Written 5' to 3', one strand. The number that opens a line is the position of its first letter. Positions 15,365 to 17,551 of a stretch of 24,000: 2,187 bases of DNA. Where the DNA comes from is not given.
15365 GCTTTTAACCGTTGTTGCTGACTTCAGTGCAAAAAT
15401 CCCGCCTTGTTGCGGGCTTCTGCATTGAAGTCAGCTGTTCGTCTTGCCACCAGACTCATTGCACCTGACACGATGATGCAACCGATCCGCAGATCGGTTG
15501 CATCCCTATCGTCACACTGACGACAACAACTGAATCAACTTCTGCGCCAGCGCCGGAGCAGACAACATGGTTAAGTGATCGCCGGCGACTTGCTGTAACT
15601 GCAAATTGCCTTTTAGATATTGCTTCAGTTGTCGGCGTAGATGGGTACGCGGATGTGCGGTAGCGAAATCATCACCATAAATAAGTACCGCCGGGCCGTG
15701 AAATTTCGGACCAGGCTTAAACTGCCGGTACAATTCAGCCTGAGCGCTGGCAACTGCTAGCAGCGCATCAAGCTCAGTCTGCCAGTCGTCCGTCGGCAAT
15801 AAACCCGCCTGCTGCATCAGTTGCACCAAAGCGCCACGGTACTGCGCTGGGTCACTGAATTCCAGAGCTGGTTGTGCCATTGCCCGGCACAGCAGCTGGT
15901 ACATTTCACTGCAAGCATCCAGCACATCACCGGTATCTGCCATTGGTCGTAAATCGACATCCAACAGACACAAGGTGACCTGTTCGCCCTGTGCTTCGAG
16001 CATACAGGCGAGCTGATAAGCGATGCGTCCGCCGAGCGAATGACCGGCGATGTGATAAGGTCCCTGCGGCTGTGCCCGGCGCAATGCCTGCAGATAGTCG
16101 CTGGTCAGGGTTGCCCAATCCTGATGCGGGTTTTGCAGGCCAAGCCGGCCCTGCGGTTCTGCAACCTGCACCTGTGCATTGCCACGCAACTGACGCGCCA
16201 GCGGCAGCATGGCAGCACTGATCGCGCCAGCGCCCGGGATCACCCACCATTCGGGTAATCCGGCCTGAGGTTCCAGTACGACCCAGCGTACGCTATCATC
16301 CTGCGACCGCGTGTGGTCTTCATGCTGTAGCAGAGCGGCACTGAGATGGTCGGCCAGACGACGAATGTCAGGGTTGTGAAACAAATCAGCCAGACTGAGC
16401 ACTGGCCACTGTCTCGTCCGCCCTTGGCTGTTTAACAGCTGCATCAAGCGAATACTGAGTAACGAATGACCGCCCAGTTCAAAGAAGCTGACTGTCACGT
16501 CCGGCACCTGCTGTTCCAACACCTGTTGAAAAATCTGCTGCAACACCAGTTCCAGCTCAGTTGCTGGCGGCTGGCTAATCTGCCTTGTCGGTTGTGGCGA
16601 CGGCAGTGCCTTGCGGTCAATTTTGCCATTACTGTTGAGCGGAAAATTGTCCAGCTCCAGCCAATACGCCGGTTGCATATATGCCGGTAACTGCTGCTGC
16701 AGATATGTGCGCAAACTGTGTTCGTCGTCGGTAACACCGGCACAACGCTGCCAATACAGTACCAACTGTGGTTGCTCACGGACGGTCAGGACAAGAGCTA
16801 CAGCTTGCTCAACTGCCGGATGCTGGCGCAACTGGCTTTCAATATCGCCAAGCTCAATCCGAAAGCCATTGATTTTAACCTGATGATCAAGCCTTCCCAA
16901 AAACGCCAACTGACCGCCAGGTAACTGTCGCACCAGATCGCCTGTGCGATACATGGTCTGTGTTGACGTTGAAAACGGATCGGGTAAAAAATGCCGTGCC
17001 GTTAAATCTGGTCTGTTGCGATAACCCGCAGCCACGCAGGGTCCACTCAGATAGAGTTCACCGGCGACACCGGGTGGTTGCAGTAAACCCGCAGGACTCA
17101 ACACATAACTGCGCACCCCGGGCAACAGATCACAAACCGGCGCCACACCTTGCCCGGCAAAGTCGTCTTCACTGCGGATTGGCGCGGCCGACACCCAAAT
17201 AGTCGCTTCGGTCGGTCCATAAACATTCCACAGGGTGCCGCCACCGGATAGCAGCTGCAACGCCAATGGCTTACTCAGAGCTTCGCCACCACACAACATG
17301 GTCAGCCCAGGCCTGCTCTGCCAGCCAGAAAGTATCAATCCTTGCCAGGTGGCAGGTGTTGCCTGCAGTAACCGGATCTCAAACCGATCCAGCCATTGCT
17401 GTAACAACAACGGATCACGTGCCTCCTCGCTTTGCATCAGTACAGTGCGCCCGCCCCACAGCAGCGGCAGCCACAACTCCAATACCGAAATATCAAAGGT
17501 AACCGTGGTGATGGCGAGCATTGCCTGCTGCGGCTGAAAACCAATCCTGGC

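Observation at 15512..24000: Terminal modules of a giant, unassigned NRPS that runs off the window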

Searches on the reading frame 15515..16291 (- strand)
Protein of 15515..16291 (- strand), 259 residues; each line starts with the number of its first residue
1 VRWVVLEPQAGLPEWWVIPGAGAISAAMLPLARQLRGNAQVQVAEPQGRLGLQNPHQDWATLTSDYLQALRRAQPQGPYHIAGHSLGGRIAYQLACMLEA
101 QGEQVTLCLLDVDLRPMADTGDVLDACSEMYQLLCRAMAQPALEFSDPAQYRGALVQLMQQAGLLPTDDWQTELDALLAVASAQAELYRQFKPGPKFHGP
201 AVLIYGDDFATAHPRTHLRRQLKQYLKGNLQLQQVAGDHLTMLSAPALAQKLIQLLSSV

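Call 63: search_solved_structures(query=window:15515-16291:-, max_evalue=0.001, show_alignments=3)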
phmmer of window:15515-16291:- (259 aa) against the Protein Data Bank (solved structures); distinct sequences matched with E-value up to 0.001: 25.
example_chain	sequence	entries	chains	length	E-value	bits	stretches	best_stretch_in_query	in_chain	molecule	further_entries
7crn_A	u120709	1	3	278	6.9e-11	45.3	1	61-246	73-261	Non-ribosomal peptide synthetase 4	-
7dxo_A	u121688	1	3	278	1.9e-10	43.9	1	61-246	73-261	Non-ribosomal peptide synthetase 4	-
3tjm_A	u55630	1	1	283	2.5e-09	40.2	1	61-102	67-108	Fatty acid synthase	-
4z49_A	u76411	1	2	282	5.9e-09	39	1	61-102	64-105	Fatty acid synthase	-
7mhd_A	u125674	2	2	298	7e-09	38.7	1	61-102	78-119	Fatty acid synthase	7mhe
2px6_A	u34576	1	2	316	8.3e-09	38.5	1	61-102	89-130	Thioesterase domain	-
4zxh_A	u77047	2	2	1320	1.5e-08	37.7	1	13-152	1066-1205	ABBFA_003403 | Tyrocidine synthetase 3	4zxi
2k2q_B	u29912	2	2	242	2.9e-08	36.7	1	18-103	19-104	Surfactin synthetase thioesterase subunit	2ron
1xkt_A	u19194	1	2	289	4.2e-08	36.2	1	61-102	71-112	fatty acid synthase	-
3ils_A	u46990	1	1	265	7.7e-08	35.3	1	16-114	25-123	Aflatoxin biosynthesis polyketide synthase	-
7r0x_A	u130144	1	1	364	1.3e-07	34.5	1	14-110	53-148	Polyketide synthase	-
6vap_A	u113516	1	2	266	1.7e-07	34.2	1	13-243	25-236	Thioesterase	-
9b80_A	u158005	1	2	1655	3.1e-07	33.3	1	61-102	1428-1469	Fatty acid synthase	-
8eyi_E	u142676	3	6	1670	3.2e-07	33.3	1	61-102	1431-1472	Fatty acid synthase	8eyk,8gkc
6ecb_A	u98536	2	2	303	3.6e-07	33.1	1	6-115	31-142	Vlm2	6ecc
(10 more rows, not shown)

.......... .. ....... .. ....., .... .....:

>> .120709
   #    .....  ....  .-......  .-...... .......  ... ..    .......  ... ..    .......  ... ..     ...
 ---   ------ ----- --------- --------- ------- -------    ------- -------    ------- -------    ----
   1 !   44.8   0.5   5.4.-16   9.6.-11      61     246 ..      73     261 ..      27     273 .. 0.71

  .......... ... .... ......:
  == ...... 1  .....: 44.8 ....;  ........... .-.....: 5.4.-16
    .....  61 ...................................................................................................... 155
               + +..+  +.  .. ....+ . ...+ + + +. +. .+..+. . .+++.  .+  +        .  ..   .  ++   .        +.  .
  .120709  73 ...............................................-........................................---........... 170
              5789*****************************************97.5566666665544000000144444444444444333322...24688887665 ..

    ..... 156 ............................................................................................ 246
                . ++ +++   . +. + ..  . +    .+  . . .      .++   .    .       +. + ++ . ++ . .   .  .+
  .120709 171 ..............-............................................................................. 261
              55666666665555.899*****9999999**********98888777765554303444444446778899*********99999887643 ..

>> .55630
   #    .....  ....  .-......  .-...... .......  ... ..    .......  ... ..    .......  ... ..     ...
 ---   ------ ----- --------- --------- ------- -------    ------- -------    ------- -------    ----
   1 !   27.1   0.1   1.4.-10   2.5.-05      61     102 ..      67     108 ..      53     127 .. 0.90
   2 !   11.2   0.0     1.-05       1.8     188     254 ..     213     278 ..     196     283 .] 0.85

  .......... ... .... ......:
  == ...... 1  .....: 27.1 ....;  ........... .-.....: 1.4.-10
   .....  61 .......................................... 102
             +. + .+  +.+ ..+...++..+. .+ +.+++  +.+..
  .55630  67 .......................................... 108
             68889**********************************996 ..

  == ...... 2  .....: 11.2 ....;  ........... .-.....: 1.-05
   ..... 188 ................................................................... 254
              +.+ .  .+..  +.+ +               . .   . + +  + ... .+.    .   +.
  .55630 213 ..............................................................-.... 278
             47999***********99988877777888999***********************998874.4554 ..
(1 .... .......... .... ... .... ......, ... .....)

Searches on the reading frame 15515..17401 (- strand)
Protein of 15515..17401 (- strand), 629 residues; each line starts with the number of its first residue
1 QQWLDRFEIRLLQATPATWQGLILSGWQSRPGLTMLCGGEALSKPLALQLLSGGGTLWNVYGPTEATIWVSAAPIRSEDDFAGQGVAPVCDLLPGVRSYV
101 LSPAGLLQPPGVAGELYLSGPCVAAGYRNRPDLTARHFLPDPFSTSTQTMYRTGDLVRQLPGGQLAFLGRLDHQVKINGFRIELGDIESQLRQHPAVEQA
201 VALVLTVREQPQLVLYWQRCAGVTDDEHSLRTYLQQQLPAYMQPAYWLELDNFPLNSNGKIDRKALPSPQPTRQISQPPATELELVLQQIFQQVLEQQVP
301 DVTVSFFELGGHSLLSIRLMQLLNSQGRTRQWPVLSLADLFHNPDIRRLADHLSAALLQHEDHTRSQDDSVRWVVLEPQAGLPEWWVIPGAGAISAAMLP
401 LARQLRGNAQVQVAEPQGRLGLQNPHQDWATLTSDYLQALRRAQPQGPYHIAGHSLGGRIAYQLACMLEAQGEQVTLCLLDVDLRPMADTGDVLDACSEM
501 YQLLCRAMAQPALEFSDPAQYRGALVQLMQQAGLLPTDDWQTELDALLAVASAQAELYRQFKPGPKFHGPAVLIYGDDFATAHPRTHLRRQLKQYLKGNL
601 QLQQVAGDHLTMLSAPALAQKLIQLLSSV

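Call 10: find_homologous_proteins(query=window:15515-17401:-, max_evalue=1e-20)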
Query window:15515-17401:- (629 aa): 7979 proteins with E <= 1e-20 among 8000 candidates; the best 120 are listed.
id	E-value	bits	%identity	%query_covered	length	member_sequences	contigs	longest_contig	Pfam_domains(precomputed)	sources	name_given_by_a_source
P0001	1.9e-276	937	73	94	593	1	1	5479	PF00550.32,PF12697.14,PF00501.35,PF13193.13,PF00975.27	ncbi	-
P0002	8.3e-244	829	83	73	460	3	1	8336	PF00550.32,PF00975.27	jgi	jgi:thioesterase domain-containing protein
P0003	3.0e-145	503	84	42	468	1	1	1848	PF00501.35,PF13193.13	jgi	jgi:amino acid adenylation domain-containing protein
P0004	1.6e-97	346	42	75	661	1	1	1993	PF00550.32,PF12697.14,PF00501.35,PF13193.13,PF00975.27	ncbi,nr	ncbi:MAG: alpha/beta fold hydrolase, partial [Planctomycetia bacterium]|nr:alpha/beta fold hydrolase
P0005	2.5e-96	342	35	97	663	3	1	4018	PF00550.32,PF12697.14,PF00501.35,PF13193.13,PF00975.27,PF12146.16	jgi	jgi:thioesterase domain-containing protein/acyl carrier protein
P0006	2.8e-96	342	36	100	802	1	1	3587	PF00550.32,PF00501.35,PF13193.13,PF00975.27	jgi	-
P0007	8.3e-95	337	-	-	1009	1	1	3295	PF00668.26,PF00550.32,PF00501.35,PF13193.13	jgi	jgi:amino acid adenylation domain-containing protein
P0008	1.4e-93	333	37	100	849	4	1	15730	PF00550.32,PF00501.35,PF13193.13,PF00975.27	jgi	jgi:amino acid adenylation domain-containing protein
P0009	1.3e-92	329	35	98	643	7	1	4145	PF00550.32,PF12697.14,PF00501.35,PF13193.13,PF00561.27,PF00975.27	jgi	jgi:thioesterase domain-containing protein/acyl carrier protein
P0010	3.3e-92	328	35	98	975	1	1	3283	PF00668.26,PF00550.32,PF00501.35,PF13193.13,PF00975.27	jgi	jgi:amino acid adenylation domain-containing protein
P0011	5.2e-92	327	35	98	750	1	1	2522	PF00550.32,PF00501.35,PF13193.13,PF00975.27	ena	-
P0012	1.1e-91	326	41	49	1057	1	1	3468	PF00501.35,PF13193.13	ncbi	ncbi:MAG: amino acid adenylation domain-containing protein, partial [Flavobacteriales bacterium]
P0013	4.8e-91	324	35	100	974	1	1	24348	PF00668.26,PF00550.32,PF00501.35,PF13193.13,PF00975.27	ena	-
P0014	5.6e-91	324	36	98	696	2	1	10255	PF00550.32,PF00501.35,PF13193.13,PF00975.27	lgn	-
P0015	2.7e-90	322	40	85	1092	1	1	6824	PF00668.26,PF00550.32,PF00501.35,PF13193.13,PF00975.27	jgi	jgi:amino acid adenylation domain-containing protein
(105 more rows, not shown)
